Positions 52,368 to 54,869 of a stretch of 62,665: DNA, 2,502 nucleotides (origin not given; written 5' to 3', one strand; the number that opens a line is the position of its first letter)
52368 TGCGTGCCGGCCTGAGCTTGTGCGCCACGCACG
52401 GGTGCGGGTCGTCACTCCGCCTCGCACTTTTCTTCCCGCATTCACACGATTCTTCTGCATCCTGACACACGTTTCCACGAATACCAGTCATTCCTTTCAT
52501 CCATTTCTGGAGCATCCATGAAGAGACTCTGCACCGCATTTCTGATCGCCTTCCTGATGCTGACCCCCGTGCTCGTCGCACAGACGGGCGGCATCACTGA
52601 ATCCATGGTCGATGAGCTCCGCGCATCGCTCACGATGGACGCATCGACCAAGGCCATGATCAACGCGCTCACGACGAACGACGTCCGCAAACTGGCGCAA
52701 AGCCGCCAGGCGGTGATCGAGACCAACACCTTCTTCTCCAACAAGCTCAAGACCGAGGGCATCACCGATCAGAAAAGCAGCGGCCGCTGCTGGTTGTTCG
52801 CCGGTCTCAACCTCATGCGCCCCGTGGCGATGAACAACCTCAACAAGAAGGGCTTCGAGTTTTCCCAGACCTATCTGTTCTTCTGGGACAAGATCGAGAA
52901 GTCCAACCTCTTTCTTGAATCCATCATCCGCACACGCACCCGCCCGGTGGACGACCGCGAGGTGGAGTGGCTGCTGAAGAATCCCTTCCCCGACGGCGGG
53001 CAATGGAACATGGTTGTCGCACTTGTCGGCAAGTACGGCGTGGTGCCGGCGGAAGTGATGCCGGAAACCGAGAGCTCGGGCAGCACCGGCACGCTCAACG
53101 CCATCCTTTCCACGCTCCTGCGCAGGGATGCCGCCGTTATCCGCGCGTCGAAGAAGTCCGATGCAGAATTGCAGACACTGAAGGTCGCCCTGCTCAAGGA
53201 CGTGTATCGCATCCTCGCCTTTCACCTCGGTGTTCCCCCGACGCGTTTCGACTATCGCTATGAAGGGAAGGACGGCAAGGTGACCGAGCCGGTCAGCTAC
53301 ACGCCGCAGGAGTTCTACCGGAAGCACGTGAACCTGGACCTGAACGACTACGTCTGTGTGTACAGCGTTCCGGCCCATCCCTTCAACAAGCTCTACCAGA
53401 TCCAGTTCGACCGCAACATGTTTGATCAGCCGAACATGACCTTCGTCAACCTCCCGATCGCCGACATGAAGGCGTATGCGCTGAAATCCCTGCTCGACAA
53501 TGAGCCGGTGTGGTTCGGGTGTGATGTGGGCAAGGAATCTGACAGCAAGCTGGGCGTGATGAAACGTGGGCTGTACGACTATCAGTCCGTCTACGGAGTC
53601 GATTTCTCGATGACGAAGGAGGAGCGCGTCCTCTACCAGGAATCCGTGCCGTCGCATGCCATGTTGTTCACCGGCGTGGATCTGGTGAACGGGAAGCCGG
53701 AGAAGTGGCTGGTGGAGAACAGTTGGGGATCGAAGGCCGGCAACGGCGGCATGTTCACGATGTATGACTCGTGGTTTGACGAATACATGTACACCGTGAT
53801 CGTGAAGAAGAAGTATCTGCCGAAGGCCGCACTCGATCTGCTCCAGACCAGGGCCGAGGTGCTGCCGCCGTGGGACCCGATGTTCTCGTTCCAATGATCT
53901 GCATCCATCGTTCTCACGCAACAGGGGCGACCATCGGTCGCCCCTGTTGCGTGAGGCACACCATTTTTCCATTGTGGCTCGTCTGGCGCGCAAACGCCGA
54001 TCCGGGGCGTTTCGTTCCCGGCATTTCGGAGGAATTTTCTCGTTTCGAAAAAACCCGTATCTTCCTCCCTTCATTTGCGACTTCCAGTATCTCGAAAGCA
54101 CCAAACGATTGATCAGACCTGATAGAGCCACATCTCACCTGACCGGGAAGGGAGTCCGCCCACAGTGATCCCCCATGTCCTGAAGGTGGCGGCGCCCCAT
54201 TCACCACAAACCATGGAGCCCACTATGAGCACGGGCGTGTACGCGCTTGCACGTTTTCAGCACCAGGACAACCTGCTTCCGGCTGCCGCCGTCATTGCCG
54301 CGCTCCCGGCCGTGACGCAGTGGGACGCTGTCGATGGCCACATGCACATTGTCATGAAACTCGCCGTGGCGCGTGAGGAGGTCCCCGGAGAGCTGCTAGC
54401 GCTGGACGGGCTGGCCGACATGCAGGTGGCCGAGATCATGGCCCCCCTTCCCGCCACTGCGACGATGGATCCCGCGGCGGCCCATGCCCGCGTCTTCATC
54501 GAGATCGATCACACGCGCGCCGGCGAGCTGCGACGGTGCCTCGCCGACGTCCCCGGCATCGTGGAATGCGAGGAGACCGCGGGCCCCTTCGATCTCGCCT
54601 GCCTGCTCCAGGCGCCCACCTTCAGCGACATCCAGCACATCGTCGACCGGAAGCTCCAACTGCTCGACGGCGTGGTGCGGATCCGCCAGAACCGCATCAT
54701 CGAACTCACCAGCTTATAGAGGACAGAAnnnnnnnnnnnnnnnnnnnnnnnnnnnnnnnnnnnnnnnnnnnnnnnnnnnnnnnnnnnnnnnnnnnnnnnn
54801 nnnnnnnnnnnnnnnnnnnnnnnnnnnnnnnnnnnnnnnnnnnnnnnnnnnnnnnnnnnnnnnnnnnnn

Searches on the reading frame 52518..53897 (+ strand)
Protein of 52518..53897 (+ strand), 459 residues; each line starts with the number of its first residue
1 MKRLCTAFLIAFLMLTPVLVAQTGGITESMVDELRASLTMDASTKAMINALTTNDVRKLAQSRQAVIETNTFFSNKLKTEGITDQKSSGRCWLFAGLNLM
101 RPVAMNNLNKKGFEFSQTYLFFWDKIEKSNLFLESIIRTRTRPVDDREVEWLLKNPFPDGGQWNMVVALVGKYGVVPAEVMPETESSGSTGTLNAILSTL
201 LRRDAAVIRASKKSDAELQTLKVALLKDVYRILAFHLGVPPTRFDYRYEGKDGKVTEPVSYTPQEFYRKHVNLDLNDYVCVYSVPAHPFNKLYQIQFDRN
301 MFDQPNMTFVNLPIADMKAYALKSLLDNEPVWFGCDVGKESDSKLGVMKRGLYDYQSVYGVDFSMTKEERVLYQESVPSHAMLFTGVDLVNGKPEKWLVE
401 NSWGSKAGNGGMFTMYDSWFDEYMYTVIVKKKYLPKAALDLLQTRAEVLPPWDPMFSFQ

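Call 52: search_protein_families(library=pfam, proteins=[window:52518-53897:+], max_evalue=0.00001)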
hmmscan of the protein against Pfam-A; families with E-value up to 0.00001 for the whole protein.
window:52518-53897:+ (459 aa): 1 family
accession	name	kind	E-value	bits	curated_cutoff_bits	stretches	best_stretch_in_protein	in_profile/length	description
PF03051.21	Peptidase_C1_2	-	5.2e-152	507.1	22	1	26-455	2-437/438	Peptidase C1-like family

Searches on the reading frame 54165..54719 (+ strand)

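Call 52: search_protein_families(library=pfam, proteins=[window:54165-54719:+], max_evalue=0.00001)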
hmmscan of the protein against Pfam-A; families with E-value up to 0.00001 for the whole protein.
window:54165-54719:+ (184 aa): 1 family
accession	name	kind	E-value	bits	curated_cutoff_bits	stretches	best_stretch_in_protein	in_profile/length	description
PF01037.27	AsnC_trans_reg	-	2.5e-11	43.7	25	1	110-174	1-66/73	Lrp/AsnC ligand binding domain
